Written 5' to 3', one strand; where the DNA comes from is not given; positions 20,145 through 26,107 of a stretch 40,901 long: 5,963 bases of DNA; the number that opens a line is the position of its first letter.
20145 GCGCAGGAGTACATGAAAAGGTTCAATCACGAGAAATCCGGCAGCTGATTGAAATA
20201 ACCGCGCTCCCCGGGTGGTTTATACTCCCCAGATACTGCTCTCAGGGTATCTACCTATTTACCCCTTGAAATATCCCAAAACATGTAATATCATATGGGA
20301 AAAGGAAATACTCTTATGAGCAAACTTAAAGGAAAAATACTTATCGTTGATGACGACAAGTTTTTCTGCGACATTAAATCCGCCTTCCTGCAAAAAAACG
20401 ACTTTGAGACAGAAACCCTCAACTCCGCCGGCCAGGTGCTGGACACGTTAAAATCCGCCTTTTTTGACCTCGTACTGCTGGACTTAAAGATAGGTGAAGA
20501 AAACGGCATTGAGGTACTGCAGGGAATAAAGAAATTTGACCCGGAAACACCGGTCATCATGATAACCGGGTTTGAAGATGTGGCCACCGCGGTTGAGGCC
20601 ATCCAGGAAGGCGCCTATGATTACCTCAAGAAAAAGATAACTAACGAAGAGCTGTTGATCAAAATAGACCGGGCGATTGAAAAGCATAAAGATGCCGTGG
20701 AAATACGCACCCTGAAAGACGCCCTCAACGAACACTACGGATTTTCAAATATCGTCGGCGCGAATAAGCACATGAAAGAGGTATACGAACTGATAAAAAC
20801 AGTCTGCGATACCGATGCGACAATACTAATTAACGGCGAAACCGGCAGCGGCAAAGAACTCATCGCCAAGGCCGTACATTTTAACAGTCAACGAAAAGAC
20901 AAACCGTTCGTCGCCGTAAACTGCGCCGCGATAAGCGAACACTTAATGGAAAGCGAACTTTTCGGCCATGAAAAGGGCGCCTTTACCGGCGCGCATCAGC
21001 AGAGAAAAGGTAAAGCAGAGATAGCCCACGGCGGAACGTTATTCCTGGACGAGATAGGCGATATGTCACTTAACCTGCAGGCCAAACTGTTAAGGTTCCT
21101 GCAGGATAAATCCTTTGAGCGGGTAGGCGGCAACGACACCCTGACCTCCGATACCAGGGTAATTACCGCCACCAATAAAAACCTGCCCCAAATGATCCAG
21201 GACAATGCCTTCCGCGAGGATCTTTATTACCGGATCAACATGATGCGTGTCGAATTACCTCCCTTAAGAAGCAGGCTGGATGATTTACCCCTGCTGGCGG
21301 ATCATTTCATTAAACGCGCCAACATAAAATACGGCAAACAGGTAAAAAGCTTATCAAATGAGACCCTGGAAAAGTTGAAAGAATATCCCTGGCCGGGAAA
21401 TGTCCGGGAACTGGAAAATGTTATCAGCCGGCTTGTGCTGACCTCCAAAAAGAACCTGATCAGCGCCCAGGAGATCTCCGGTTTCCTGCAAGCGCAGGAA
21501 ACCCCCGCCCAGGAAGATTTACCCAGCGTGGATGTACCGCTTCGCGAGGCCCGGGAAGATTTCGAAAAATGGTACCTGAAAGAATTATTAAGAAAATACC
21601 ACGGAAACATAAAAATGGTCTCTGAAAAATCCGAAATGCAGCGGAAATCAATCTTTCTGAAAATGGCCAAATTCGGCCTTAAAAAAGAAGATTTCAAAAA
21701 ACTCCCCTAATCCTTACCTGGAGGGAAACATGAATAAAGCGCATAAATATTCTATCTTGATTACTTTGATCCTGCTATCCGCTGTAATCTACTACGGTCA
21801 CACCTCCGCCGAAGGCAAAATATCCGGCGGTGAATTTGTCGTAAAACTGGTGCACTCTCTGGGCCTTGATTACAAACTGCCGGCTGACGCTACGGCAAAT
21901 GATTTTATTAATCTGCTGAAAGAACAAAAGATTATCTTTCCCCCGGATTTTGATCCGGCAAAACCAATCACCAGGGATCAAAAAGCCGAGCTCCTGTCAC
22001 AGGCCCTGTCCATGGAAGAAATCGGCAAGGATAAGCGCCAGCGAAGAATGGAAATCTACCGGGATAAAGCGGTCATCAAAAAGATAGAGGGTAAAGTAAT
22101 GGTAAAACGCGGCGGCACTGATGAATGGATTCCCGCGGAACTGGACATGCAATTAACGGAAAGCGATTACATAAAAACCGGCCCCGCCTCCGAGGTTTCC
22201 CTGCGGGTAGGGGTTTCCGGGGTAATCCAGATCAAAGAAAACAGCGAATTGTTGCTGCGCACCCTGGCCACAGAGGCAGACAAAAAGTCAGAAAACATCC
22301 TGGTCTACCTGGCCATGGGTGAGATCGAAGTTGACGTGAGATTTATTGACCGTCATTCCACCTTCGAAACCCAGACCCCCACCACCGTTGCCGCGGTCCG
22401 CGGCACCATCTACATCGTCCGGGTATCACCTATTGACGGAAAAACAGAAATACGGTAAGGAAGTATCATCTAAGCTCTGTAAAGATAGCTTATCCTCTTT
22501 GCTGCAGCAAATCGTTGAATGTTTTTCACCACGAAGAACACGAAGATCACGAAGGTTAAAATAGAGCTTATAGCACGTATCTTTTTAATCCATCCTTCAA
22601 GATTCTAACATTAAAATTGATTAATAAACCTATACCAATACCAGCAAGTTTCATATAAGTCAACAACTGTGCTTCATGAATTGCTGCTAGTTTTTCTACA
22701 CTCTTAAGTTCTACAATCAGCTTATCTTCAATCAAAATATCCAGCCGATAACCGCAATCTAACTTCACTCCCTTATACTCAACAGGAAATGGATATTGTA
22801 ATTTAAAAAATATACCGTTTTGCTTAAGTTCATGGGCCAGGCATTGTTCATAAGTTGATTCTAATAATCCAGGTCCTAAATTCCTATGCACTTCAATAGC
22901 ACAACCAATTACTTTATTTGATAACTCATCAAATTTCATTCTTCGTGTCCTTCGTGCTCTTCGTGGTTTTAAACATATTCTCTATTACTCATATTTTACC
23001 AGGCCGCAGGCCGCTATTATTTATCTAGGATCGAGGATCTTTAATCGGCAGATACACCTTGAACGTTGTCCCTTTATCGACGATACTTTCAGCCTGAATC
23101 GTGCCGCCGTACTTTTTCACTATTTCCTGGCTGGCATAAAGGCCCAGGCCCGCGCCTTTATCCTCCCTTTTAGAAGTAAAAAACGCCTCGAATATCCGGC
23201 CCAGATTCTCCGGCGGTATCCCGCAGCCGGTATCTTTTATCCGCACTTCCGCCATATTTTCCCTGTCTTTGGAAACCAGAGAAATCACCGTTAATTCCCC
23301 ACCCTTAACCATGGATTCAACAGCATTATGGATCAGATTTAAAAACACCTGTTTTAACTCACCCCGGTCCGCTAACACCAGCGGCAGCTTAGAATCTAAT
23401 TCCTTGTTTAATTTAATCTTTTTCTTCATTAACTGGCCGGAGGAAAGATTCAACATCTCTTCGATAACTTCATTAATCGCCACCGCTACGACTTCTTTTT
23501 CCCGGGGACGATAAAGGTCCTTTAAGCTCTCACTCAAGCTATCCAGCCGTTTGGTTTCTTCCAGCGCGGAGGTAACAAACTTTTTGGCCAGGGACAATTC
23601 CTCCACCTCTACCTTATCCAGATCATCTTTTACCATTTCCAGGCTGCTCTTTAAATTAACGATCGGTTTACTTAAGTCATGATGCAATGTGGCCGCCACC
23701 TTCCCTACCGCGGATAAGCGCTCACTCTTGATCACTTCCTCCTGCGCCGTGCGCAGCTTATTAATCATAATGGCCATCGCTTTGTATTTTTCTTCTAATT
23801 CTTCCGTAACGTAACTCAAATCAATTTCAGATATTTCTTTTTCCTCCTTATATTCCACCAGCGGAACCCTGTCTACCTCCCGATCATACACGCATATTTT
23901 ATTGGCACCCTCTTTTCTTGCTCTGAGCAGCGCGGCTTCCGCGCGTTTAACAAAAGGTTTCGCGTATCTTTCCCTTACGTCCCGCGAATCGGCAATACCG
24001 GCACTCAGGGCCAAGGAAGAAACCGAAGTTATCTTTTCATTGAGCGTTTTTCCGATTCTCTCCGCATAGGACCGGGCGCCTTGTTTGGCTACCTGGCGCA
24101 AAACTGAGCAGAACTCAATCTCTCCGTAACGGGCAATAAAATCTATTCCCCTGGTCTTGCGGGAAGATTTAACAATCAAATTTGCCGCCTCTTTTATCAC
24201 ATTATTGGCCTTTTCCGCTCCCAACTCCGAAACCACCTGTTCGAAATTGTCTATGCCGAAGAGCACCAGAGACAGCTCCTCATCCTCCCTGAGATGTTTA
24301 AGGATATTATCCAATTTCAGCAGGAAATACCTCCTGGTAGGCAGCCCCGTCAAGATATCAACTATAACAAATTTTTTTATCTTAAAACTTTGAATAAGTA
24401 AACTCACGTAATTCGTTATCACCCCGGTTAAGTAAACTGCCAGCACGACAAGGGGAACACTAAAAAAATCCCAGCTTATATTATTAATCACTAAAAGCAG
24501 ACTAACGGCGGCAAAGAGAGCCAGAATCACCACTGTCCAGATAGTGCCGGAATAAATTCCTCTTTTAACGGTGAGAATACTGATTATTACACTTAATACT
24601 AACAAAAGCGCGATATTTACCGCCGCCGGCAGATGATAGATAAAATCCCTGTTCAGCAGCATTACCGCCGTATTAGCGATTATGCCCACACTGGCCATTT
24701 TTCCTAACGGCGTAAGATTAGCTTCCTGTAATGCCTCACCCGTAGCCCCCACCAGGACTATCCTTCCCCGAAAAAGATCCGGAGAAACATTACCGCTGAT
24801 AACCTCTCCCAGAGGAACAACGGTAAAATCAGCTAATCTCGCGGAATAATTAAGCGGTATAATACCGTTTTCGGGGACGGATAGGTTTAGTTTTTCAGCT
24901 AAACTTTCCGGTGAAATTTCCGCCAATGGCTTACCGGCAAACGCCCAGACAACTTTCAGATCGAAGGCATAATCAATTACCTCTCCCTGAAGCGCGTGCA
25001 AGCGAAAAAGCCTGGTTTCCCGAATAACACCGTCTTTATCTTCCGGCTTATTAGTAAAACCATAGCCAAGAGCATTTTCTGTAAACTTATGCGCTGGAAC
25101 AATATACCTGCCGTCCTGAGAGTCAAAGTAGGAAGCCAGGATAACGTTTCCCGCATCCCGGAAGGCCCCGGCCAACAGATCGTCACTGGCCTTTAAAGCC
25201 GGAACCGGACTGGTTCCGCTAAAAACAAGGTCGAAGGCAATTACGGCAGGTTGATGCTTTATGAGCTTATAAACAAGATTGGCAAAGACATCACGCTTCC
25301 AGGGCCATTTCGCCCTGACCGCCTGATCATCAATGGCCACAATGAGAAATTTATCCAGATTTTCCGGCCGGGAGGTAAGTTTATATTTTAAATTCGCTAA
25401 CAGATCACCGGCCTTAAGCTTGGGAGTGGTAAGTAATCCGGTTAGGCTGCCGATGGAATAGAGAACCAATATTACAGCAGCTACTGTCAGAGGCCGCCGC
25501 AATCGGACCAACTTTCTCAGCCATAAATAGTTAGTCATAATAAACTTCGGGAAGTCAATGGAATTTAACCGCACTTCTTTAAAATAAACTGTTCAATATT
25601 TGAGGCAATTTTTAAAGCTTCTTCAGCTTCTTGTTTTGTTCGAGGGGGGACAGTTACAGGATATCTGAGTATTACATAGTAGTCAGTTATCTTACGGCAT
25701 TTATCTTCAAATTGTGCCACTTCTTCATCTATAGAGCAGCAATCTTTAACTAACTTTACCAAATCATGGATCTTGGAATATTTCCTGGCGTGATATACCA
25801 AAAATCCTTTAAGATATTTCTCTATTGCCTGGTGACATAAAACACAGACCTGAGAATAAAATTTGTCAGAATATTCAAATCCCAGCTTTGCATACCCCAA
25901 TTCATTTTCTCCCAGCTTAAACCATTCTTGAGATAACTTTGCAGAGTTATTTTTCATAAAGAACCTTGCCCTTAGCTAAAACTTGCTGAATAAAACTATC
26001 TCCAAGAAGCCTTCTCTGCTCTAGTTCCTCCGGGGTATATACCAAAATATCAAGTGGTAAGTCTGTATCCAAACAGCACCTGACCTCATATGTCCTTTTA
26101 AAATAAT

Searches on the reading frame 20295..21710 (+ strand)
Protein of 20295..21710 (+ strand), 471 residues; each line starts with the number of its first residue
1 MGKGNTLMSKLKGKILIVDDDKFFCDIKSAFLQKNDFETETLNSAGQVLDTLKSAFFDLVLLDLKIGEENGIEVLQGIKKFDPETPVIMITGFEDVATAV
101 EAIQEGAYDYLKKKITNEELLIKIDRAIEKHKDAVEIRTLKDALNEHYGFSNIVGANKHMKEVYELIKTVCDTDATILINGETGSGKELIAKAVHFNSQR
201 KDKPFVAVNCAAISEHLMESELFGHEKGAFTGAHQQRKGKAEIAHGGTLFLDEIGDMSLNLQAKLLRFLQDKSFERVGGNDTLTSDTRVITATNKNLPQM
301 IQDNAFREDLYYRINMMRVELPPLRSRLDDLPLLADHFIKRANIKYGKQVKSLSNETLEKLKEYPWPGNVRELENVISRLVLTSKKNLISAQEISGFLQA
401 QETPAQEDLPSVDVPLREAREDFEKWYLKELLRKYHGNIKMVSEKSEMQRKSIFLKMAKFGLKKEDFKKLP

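Call 10: search_protein_families(library=pfam, proteins=[window:20295-21710:+], max_evalue=0.01)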
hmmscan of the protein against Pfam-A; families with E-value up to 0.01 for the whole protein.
window:20295-21710:+ (471 aa): 9 families
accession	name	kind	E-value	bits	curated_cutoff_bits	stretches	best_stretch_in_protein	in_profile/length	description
PF00158.32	Sigma54_activat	-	7e-73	244.3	20.2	1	153-319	1-167/168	Sigma-54 interaction domain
PF00072.30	Response_reg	-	7.3e-27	94.2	30.2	1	15-124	1-110/111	Response regulator receiver domain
PF25601.1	AAA_lid_14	-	4.6e-25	87.7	27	1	325-406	1-82/87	AAA+ ATPase lid domain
PF14532.12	Sigma54_activ_2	-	2.4e-21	76.8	25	1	154-324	1-138/138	Sigma-54 interaction domain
PF00004.35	AAA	-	8.3e-06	26.7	21.2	1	177-307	1-120/131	ATPase family associated with various cellular activities (AAA)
PF07724.20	AAA_2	-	4.2e-05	24.1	27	1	175-304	4-134/166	AAA domain (Cdc48 subfamily)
PF07728.20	AAA_5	-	5.3e-05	23.7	22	1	177-296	2-124/139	AAA domain (dynein-related subfamily)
PF01078.27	Mg_chelatase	-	9e-05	22.4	20.3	1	176-295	24-158/207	Magnesium chelatase, subunit ChlI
PF02954.25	HTH_8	-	0.0013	18.9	22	1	420-460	2-42/42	Bacterial regulatory protein, Fis family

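Call 49: find_related_loci(query=window:20295-21710:+, collection=genome_contigs, flank=10000)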
Query window:20295-21710:+ (471 aa) in genome_contigs; peptide patterns used: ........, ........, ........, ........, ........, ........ (x = any residue, [..] = any of these).
126 stretches matched a pattern; 7 encode a relative of the query (tblastn E <= 1e-3); 7 distinct loci.
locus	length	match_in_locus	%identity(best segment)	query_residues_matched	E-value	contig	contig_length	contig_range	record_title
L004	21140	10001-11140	45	15-397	2e-96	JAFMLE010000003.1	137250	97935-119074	MAG: Flavobacteriaceae bacterium isolate DEBay_Sum22DL08_68 NODE_39_length_137250_cov_13.8555, whole genome shotgun sequ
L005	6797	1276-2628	38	12-462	4e-94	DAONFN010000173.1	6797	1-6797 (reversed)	MAG TPA_asm: Bacteroidales bacterium isolate AMR_MDS_3842 NODE_13054_length_6797_cov_4.928656, whole genome shotgun sequ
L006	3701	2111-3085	43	139-453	4e-84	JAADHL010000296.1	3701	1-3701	MAG: Deltaproteobacteria bacterium isolate M_MetaBat.191 contig-127_42084, whole genome shotgun sequence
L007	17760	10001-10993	42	135-453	2e-83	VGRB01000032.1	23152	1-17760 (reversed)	MAG: Deltaproteobacteria bacterium isolate K_DeepCast_100m_m1_326 K_DeepCast_100m_m1_326_Ga0194127_10002795, whole genom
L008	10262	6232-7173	42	150-453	1e-81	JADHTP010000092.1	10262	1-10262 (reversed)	MAG: Deltaproteobacteria bacterium isolate BS150m-G23 BS-150m-C6040, whole genome shotgun sequence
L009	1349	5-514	50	227-397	2e-51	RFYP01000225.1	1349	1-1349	MAG: Flavobacteriia bacterium isolate WB5_5_164 contig_100_224, whole genome shotgun sequence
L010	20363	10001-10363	23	11-132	9e-8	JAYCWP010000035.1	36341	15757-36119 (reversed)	MAG: Lawsonibacter sp. isolate P018L1-21 NODE_850_length_36341_cov_21.718101, whole genome shotgun sequence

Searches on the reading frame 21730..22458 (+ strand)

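Call 10: search_protein_families(library=pfam, proteins=[window:21730-22458:+], max_evalue=0.01)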
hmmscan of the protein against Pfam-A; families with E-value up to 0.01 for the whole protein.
window:21730-22458:+ (242 aa): 1 family
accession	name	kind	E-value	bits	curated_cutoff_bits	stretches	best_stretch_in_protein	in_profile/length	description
PF04773.18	FecR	-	1.7e-09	38.4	24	1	146-239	1-87/97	FecR protein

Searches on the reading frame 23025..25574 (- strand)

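Call 10: search_protein_families(library=pfam, proteins=[window:23025-25574:-], max_evalue=0.01)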
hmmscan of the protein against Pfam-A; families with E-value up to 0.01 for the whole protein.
window:23025-25574:- (849 aa): 6 families
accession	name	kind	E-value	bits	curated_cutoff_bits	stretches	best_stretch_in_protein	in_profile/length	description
PF05226.16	CHASE2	-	3.1e-41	142.1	26.3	1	35-330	6-254/257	CHASE2 domain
PF02518.31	HATPase_c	-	1.7e-25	90.1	26.4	1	736-845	2-110/111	Histidine kinase-, DNA gyrase B-, and HSP90-like ATPase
PF00990.26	GGDEF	-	3.6e-22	79.3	23.8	1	404-559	2-161/161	Diguanylate cyclase, GGDEF domain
PF14501.12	HATPase_c_5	-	1.2e-06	28.9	22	1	740-830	6-90/102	GHKL domain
PF00512.31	HisKA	-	4.8e-05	23.8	26.9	1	624-691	3-64/66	His Kinase A (phospho-acceptor) domain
PF13589.12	HATPase_c_3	-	0.0041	17.6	25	0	741-806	4-65/137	Histidine kinase-, DNA gyrase B-, and HSP90-like ATPase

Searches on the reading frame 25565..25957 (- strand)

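Call 10: search_protein_families(library=pfam, proteins=[window:25565-25957:-], max_evalue=0.01)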
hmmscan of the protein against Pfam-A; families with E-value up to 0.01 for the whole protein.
window:25565-25957:- (130 aa): 1 family
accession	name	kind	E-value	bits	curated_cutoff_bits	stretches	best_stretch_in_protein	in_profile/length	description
PF05168.19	HEPN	-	2.8e-24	85.9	22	1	10-125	2-114/117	HEPN domain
